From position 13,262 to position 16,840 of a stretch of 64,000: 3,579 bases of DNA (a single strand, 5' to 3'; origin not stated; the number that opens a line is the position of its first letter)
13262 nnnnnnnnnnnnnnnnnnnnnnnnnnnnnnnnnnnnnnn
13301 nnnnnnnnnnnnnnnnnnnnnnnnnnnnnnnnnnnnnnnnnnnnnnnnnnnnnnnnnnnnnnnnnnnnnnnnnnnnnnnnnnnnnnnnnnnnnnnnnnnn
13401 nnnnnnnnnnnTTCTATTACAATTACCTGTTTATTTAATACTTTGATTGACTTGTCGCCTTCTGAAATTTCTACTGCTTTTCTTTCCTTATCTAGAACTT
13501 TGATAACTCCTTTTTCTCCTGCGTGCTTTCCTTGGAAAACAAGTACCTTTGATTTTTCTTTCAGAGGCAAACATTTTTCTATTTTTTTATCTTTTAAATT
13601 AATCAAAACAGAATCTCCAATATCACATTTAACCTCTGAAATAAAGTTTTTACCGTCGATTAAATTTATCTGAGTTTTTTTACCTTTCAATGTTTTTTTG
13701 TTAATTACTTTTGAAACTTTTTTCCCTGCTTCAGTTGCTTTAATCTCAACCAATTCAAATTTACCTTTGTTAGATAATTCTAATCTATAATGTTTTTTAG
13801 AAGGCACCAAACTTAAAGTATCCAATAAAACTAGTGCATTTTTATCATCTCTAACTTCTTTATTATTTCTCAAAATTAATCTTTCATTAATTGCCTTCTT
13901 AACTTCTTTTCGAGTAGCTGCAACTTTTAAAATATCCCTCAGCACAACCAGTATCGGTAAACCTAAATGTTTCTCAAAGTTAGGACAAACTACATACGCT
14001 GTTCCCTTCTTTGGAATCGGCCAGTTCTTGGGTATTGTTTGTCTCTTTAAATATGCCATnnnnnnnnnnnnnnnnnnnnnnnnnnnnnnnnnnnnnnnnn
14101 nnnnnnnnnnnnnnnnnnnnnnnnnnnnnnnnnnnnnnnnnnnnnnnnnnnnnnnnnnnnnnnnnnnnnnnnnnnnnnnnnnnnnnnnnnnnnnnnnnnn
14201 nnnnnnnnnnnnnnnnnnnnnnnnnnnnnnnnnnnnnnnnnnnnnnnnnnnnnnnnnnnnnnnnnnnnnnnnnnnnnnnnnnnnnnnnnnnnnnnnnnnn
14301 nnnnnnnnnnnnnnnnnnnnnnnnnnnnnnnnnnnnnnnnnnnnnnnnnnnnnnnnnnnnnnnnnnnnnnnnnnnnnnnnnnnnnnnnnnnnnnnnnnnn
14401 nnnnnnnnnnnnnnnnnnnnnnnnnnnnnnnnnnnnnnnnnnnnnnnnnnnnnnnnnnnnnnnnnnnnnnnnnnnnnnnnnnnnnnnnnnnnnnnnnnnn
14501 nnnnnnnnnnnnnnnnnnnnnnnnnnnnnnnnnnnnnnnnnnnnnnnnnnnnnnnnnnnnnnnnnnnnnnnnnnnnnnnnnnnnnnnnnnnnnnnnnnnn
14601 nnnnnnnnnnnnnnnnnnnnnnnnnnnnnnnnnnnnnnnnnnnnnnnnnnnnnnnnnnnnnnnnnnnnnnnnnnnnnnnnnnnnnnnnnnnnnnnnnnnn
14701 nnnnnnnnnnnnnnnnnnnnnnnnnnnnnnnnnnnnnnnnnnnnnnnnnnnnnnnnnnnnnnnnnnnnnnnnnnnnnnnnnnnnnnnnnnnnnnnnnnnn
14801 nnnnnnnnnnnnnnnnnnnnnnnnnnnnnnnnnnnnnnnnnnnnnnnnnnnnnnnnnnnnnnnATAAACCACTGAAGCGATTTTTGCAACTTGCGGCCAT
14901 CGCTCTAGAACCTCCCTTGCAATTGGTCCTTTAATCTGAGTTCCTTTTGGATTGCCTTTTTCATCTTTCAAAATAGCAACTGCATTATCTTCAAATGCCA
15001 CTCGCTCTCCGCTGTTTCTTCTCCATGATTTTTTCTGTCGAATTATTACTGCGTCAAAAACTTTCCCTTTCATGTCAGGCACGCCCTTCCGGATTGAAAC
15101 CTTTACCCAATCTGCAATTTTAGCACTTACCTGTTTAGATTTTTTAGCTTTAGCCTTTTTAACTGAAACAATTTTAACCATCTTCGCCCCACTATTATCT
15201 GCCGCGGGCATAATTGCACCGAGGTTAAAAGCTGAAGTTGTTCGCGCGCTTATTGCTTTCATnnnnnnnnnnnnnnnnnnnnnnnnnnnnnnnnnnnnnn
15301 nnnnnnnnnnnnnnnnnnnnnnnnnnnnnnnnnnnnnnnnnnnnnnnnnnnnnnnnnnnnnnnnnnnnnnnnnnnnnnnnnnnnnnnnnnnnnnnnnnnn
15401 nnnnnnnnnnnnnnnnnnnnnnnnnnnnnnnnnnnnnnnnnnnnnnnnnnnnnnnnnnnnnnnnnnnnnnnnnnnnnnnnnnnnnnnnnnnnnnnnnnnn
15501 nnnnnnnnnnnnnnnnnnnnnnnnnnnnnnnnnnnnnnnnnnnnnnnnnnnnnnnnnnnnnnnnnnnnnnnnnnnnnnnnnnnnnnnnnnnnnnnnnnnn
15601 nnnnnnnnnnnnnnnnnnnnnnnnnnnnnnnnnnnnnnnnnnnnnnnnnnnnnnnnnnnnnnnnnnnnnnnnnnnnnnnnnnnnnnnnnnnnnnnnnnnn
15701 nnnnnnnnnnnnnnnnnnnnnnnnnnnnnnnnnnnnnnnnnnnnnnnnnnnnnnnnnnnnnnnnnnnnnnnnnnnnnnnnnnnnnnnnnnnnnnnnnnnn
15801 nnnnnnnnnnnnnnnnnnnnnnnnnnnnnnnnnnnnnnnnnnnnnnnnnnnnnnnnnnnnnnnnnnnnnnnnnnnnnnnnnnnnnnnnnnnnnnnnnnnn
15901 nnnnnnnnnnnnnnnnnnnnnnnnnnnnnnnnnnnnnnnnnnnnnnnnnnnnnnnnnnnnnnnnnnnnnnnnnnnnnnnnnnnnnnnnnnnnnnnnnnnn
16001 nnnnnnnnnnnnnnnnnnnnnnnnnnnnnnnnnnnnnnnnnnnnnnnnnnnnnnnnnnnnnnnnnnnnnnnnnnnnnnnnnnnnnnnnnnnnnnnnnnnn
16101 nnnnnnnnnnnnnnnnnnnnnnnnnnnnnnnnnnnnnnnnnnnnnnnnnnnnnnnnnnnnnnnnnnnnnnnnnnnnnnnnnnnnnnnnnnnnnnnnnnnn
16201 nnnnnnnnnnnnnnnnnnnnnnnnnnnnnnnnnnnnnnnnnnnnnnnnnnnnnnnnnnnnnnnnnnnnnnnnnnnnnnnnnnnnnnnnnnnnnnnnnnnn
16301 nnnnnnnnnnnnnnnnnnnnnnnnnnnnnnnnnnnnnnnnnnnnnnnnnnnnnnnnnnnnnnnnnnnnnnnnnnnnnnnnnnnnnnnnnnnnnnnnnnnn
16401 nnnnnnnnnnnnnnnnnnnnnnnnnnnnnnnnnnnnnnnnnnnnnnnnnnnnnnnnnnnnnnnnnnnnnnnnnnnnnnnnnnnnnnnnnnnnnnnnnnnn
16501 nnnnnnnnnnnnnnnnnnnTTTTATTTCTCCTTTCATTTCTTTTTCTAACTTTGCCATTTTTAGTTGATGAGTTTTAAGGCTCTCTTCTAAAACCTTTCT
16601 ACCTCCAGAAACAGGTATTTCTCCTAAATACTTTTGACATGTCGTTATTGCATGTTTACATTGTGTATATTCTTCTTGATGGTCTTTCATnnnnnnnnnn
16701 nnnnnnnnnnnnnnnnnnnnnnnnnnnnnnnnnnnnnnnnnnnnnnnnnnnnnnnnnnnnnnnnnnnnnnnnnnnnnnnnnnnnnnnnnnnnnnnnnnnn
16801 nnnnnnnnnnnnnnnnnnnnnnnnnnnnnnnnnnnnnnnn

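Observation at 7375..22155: Eleven unrelated small ORFs wedged exactly into gene junctions of the L3-to-L15 ribosomal protein super-operon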

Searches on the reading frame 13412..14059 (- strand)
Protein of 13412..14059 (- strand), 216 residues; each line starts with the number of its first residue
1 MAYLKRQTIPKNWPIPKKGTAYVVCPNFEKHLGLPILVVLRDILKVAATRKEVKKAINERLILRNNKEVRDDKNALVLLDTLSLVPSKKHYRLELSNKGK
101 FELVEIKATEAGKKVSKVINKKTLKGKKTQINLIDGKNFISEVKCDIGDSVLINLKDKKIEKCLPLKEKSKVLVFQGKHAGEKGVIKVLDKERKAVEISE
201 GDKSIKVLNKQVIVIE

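Call 51: find_homologous_proteins(query=window:13412-14059:-, max_evalue=1e-40)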
Query window:13412-14059:- (216 aa): 725 proteins with E <= 1e-40 among 1285 candidates; the best 120 are listed.
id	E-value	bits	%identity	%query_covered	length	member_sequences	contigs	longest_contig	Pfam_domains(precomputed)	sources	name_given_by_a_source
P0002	1.0e-128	445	100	100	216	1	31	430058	PF00900.27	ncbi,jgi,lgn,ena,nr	ncbi:hypothetical protein HN832_02155 [archaeon]|jgi:small subunit ribosomal protein S4e|nr:hypothet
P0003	2.8e-90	319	70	100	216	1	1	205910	PF08071.18,PF00900.27,PF25088.2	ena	-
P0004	5.3e-88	312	68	100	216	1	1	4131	PF08071.18,PF00900.27,PF25088.2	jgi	-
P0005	4.8e-86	306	69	100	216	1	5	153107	PF08071.18,PF00900.27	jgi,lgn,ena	-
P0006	8.0e-86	305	69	100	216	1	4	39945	PF08071.18,PF00900.27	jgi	jgi:small subunit ribosomal protein S4e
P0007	1.9e-84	300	69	96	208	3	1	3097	PF00900.27,PF25088.2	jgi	jgi:small subunit ribosomal protein S4e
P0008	2.7e-84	300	70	96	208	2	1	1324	PF00900.27,PF25088.2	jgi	jgi:small subunit ribosomal protein S4e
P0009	8.5e-81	288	62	100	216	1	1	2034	PF00900.27,PF25088.2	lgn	-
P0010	1.6e-80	287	63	100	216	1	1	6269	PF00900.27,PF25088.2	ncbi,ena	-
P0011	3.1e-80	287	62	100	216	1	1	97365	PF08071.18,PF00900.27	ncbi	-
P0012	1.9e-79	284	63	100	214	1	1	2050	PF08071.18,PF00900.27,PF01479.31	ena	-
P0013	2.3e-79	284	62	100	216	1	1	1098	PF08071.18,PF00900.27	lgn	-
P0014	2.5e-79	284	62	100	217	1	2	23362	PF00900.27,PF25088.2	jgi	jgi:small subunit ribosomal protein S4e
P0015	2.5e-79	284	62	100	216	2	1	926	PF08071.18,PF00900.27,PF25088.2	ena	-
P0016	4.7e-79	283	62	100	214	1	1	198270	PF08071.18,PF00900.27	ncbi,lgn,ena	-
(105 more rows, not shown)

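Call 52: find_encoding_contigs(protein=P0003, flank=10000, max_places=1)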
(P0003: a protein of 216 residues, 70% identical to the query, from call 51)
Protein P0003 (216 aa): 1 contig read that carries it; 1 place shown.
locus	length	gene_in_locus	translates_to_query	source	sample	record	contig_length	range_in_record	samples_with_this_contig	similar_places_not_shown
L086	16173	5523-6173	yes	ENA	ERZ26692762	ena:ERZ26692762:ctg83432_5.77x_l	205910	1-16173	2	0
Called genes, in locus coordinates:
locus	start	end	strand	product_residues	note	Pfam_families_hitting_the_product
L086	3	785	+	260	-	?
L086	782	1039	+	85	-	PF00276:Ribosomal_L23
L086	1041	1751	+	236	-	PF03947:Ribosomal_L2_C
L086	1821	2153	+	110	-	PF00203:Ribosomal_S19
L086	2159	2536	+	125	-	-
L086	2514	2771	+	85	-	-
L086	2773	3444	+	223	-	PF07650:KH_2, PF00189:Ribosomal_S3_C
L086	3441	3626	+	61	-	PF00831:Ribosomal_L29 (weak)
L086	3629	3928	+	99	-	PF01253:SUI1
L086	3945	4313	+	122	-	PF00366:Ribosomal_S17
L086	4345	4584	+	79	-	-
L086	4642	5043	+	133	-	PF00238:Ribosomal_L14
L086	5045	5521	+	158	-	PF16906:Ribosomal_L26, PF00467:KOW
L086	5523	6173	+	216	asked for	PF08071:RS4NT (weak), PF00900:Ribosomal_S4e, PF25088:GPKOW_C (weak)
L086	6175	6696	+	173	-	PF00281:Ribosomal_L5, PF00673:Ribosomal_L5_C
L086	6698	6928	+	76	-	PF00253:Ribosomal_S14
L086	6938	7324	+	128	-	PF00410:Ribosomal_S8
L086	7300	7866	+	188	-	PF00347:Ribosomal_L6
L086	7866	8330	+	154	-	PF01655:Ribosomal_L32e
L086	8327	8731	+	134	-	PF01280:Ribosomal_L19e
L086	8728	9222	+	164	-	PF17144:Ribosomal_L5e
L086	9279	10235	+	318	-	PF00333:Ribosomal_S5, PF03719:Ribosomal_S5_C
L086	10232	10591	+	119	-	PF00327:Ribosomal_L30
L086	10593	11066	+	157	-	PF00828:Ribosomal_L27A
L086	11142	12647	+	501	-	PF00488:MutS_V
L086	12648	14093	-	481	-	PF00344:SecY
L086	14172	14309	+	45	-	-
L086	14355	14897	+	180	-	PF01956:EMC3_TMCO1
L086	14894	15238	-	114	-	-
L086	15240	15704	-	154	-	-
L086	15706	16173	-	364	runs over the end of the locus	-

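Call 53: find_encoding_contigs(protein=P0005, flank=10000, max_places=1)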
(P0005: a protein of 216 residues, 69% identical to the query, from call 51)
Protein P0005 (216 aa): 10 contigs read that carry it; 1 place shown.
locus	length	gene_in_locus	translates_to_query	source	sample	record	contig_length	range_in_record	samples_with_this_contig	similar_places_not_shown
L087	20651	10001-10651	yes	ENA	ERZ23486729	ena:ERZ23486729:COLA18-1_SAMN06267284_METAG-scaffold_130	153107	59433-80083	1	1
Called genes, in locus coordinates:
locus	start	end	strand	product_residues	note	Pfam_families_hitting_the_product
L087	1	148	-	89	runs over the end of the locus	-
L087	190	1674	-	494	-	PF02885:Glycos_trans_3N, PF00591:Glycos_transf_3, PF07831:PYNP_C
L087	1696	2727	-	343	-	PF01594:AI-2E_transport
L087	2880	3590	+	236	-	-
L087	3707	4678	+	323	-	PF00297:Ribosomal_L3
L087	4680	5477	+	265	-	PF00573:Ribosomal_L4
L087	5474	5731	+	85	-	PF00276:Ribosomal_L23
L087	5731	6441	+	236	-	PF03947:Ribosomal_L2_C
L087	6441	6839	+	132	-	PF00203:Ribosomal_S19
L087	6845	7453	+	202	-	PF00237:Ribosomal_L22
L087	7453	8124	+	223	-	PF07650:KH_2, PF00189:Ribosomal_S3_C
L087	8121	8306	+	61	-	-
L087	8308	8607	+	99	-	PF01253:SUI1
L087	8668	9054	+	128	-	PF00366:Ribosomal_S17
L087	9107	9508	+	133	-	PF00238:Ribosomal_L14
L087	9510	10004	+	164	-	PF16906:Ribosomal_L26, PF00467:KOW (weak)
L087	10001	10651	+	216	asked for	PF08071:RS4NT, PF00900:Ribosomal_S4e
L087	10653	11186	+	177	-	PF00281:Ribosomal_L5, PF00673:Ribosomal_L5_C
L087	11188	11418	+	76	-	PF00253:Ribosomal_S14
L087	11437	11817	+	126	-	PF00410:Ribosomal_S8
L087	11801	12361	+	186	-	PF00347:Ribosomal_L6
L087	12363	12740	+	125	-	PF01655:Ribosomal_L32e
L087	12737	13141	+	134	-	PF01280:Ribosomal_L19e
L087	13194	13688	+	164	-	PF17144:Ribosomal_L5e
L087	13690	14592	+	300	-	PF00333:Ribosomal_S5, PF03719:Ribosomal_S5_C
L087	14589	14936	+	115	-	PF00327:Ribosomal_L30 (weak)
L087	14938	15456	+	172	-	PF00828:Ribosomal_L27A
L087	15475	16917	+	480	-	PF00344:SecY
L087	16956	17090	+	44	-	-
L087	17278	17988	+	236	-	PF01956:EMC3_TMCO1 (weak)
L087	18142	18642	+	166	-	PF02996:Prefoldin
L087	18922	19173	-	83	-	PF00076:RRM_1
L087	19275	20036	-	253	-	PF01008:IF-2B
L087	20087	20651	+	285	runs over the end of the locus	PF01944:SpoIIM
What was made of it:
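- On Known ribosomal protein families (archaeal/universal): Absent from the nearest relatives L087 and L086 (calls 52, 53).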

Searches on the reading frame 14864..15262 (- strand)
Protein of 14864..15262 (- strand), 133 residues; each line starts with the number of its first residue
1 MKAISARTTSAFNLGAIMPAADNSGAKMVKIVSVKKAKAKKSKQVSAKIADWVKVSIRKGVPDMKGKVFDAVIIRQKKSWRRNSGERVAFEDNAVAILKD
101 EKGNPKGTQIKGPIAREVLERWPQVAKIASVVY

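Call 8: find_related_loci(query=window:14864-15262:-, collection=genome_contigs, flank=10000)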
Query window:14864-15262:- (133 aa) in genome_contigs; peptide patterns used: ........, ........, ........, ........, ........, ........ (x = any residue, [..] = any of these).
599 stretches matched a pattern (row limit reached: there are more); 277 encode a relative of the query (tblastn E <= 1e-3); the best 80 are kept; 80 distinct loci.
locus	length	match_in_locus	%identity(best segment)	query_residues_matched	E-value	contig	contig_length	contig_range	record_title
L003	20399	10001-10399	81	1-133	6e-69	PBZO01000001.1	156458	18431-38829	MAG: Candidatus Pacearchaeota archaeon isolate NP1466 45718, whole genome shotgun sequence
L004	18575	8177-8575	81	1-133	7e-69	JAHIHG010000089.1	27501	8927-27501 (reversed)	MAG: Nanoarchaeota archaeon isolate KR11_N3.mb.40 KR11_N3.mb.40_k141_236846, whole genome shotgun sequence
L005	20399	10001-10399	80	1-133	6e-69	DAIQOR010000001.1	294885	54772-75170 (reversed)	MAG TPA_asm: bacterium isolate CTOTU11692 NODE_7_length_294885_cov_81.289255, whole genome shotgun sequence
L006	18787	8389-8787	78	1-133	4e-68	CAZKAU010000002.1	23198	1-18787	MAG TPA_asm: Candidatus Woesearchaeota archaeon isolate binchicken_co224_164 genome assembly, contig: NODE_1944_length_2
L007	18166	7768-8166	80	1-133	6e-68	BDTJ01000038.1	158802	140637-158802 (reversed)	Archaeon BMS3Abin17 DNA, contig: NODE_1, whole genome shotgun sequence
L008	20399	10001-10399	78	1-133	7e-68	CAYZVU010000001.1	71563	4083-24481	MAG TPA_asm: Candidatus Woesearchaeota archaeon isolate SRP104257_co1_18 genome assembly, contig: NODE_49_length_71563_c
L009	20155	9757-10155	80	1-133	5e-68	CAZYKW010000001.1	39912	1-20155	MAG TPA_asm: Candidatus Woesearchaeota archaeon isolate binchicken_co334_135 genome assembly, contig: NODE_1562_length_3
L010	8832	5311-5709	80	1-133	1e-67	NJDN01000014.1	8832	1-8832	MAG: Candidatus Pacearchaeota archaeon ex4484_71 ex4484_71_scaffold_6234_length_8832__count_1042, whole genome shotgun s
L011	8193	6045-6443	81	1-133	2e-67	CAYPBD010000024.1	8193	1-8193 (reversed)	MAG TPA_asm: Candidatus Woesearchaeota archaeon isolate binchicken_co34_497 genome assembly, contig: NODE_15598_length_8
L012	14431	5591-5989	77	1-133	1e-67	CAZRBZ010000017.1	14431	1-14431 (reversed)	MAG TPA_asm: Candidatus Woesearchaeota archaeon isolate binchicken_co357_128 genome assembly, contig: NODE_1836_length_1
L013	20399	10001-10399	78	1-133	2e-67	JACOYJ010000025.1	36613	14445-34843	MAG: Candidatus Pacearchaeota archaeon isolate NC_groundwater_176_Ag_S-0.1um_34_9 S4_GD2017_2_S1_scaffold_661, whole gen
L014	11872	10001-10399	77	1-133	4e-67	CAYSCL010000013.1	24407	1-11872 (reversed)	MAG TPA_asm: Candidatus Woesearchaeota archaeon isolate binchicken_co42_199 genome assembly, contig: NODE_2371_length_24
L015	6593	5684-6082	80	1-133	5e-67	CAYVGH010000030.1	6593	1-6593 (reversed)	MAG TPA_asm: Candidatus Woesearchaeota archaeon isolate binchicken_co181_131 genome assembly, contig: NODE_25538_length_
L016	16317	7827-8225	77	1-133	4e-66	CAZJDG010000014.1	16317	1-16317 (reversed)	MAG TPA_asm: Candidatus Woesearchaeota archaeon isolate binchicken_co85_60 genome assembly, contig: NODE_1943_length_163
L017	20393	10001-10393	78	3-133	5e-66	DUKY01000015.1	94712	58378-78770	MAG TPA_asm: Nanoarchaeota archaeon isolate UBA9966 contig_9004, whole genome shotgun sequence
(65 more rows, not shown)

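Call 24: search_protein_families(library=pfam, alignment_id=A1, max_evalue=0.001)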
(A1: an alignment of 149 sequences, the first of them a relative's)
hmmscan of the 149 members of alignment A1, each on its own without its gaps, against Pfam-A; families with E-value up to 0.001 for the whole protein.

A. member 1, L070:10878-11759:+ (294 aa): 1 family
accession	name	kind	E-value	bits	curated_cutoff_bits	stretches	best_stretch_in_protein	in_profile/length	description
PF01841.26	Transglut_core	-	0.00055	20.6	23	0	116-165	58-107/108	Transglutaminase-like superfamily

B. families by the number of members that match (of 149 scanned): 32 families (the first 25 are shown)
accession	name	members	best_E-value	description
PF00929.31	RNase_T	8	1.1e-14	Exonuclease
PF16473.11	Rv2179c-like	7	3.5e-10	3'-5' exoribonuclease Rv2179c-like domain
PF13482.12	RNase_H_2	5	2.6e-06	RNase_H superfamily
PF03483.22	B3_4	2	4.1e-33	B3/4 domain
PF13419.12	HAD_2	2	5.5e-16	Haloacid dehalogenase-like hydrolase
PF00702.32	Hydrolase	2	3.9e-14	haloacid dehalogenase-like hydrolase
PF01966.28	HD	2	4.1e-10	HD domain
PF03819.22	MazG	2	2.2e-07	MazG nucleotide pyrophosphohydrolase domain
PF13242.12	Hydrolase_like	2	5e-07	HAD-hyrolase-like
PF09339.16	HTH_IclR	2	2.3e-05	IclR helix-turn-helix domain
PF12643.12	MazG-like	2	6.7e-05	MazG-like family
PF04463.17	2-thiour_desulf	1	3.7e-41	2-thiouracil desulfurase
PF13023.12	HD_3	1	9.3e-29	HD domain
PF00583.31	Acetyltransf_1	1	1.3e-18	Acetyltransferase (GNAT) family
PF00293.34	NUDIX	1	2.5e-18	NUDIX domain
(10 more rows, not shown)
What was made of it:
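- RNase_T, B3_4, HAD, HD, MazG, NUDIX, GNAT and HTH domains occur among the larger inserts of other genomes (call 24).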

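Call 45: search_protein_families(library=pfam, max_evalue=0.01, proteins=[L013:14696-15160:+])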
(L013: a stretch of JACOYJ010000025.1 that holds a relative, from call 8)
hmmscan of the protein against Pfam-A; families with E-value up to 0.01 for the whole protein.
L013:14696-15160:+ (155 aa): 0 families

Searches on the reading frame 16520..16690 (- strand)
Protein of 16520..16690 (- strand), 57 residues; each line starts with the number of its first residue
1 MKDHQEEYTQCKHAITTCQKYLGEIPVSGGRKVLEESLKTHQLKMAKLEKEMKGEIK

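Call 4: search_protein_families(library=pfam, max_evalue=1, proteins=[window:16520-16690:-])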
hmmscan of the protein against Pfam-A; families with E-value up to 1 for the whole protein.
window:16520-16690:- (57 aa): 1 family
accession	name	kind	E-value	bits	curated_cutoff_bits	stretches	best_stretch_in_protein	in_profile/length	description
PF20172.3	DUF6538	-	0.099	12.8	27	1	30-48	24-42/60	Domain of unknown function (DUF6538)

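Call 5: search_protein_families(library=phrogs, max_evalue=1, proteins=[window:16520-16690:-])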
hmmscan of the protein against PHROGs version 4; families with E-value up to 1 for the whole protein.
window:16520-16690:- (57 aa): 0 families
